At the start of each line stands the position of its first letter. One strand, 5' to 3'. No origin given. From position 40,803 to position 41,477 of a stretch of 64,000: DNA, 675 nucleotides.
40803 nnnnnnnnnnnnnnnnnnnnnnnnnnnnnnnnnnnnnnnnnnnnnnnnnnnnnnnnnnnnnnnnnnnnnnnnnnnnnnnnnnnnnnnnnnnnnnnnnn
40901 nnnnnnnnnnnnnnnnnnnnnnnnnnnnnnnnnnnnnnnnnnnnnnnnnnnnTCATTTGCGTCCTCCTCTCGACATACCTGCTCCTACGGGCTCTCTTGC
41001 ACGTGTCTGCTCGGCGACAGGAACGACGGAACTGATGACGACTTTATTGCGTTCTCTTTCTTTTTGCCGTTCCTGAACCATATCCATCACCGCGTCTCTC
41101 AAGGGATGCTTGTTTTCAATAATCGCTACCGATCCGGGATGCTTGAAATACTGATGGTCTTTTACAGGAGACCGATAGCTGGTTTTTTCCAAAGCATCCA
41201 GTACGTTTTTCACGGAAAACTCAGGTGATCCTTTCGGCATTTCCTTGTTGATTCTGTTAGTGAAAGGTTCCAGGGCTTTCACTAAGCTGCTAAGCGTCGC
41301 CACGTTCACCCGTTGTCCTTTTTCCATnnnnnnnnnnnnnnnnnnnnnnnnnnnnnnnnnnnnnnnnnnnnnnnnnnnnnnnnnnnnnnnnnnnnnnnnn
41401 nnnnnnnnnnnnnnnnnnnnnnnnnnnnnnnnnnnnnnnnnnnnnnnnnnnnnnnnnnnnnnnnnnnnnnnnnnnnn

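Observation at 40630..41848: Translationally coupled three-gene orphan operon directly upstream (15 bp) of dnaB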

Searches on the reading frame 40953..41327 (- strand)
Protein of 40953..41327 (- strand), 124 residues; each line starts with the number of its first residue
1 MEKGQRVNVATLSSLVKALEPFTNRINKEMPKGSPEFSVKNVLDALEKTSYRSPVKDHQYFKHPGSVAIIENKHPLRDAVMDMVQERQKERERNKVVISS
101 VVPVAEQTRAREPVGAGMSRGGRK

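Call 4: search_protein_families(library=pfam, proteins=[window:40953-41327:-], max_evalue=0.1)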
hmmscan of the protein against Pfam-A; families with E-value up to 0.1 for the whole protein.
window:40953-41327:- (124 aa): 0 families

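Call 5: search_protein_families(library=phrogs, proteins=[window:40953-41327:-], max_evalue=0.1)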
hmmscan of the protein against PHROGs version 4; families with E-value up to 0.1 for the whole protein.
window:40953-41327:- (124 aa): 0 families

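Call 6: search_protein_families(library=ncbifam, proteins=[window:40953-41327:-], max_evalue=0.1)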
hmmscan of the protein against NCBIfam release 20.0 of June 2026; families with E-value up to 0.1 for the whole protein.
window:40953-41327:- (124 aa): 1 family
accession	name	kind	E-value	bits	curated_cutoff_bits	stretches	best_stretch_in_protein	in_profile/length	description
TIGR02836.1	spore_IV_A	equivalog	0.053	12.5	459.9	1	37-104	220-286/492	stage IV sporulation protein A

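Call 7: search_protein_families(library=padloc, proteins=[window:40953-41327:-], max_evalue=0.1)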
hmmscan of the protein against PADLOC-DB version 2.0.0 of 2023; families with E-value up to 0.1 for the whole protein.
window:40953-41327:- (124 aa): 0 families

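Call 86: search_protein_families(library=phrogs, alignment_id=A7, max_evalue=10)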
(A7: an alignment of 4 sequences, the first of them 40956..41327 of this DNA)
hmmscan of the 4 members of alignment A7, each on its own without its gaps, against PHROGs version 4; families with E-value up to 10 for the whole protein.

A. member 1, window:40956-41327:- (124 aa): 0 families

B. families by the number of members that match (of 4 scanned): 7 families
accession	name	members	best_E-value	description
phrog_6251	-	1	0.011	replisome organizer DnaA-like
phrog_25235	-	1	0.076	-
phrog_28890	-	1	0.13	-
phrog_32585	-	1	0.16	-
phrog_908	-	1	0.17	-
phrog_25560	-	1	0.2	-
phrog_2727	-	1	0.22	-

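Call 87: search_protein_families(library=pfam, alignment_id=A7, max_evalue=10)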
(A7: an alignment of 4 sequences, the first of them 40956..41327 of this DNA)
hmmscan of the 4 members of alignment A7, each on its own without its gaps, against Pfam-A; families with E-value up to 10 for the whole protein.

A. member 1, window:40956-41327:- (124 aa): 1 family
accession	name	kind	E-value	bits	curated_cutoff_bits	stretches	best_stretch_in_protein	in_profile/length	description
PF15974.10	Cadherin_tail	-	0.1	13.6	22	1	84-119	30-65/134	Cadherin C-terminal cytoplasmic tail, catenin-binding region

B. families by the number of members that match (of 4 scanned): 3 families
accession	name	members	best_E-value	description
PF23100.1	DUF2096_N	1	0.042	DUF2096 N-terminal four-helical bundle domain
PF15974.10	Cadherin_tail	1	0.1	Cadherin C-terminal cytoplasmic tail, catenin-binding region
PF19047.5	HOOK_N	1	0.15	HOOK domain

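Call 104: list_cluster_members(proteins=[P0001, window:40956-41327:-, P0003, P0005, window:41927-43039:+])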
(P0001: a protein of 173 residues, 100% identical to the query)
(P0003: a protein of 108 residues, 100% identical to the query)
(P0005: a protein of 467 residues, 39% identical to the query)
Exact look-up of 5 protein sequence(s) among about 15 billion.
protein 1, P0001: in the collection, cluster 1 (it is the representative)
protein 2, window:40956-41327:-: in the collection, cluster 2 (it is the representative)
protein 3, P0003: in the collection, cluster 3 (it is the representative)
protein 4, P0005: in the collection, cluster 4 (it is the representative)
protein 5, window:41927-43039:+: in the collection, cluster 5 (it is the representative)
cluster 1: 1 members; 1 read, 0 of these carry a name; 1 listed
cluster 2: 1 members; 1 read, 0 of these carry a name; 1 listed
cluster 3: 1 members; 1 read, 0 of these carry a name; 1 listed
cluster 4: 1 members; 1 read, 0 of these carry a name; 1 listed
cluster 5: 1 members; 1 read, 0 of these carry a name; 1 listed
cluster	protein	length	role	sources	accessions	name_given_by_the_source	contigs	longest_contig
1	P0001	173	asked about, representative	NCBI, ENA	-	-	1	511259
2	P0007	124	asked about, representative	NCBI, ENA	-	-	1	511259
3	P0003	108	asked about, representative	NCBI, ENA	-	-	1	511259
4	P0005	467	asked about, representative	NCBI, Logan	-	-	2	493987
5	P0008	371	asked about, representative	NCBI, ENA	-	-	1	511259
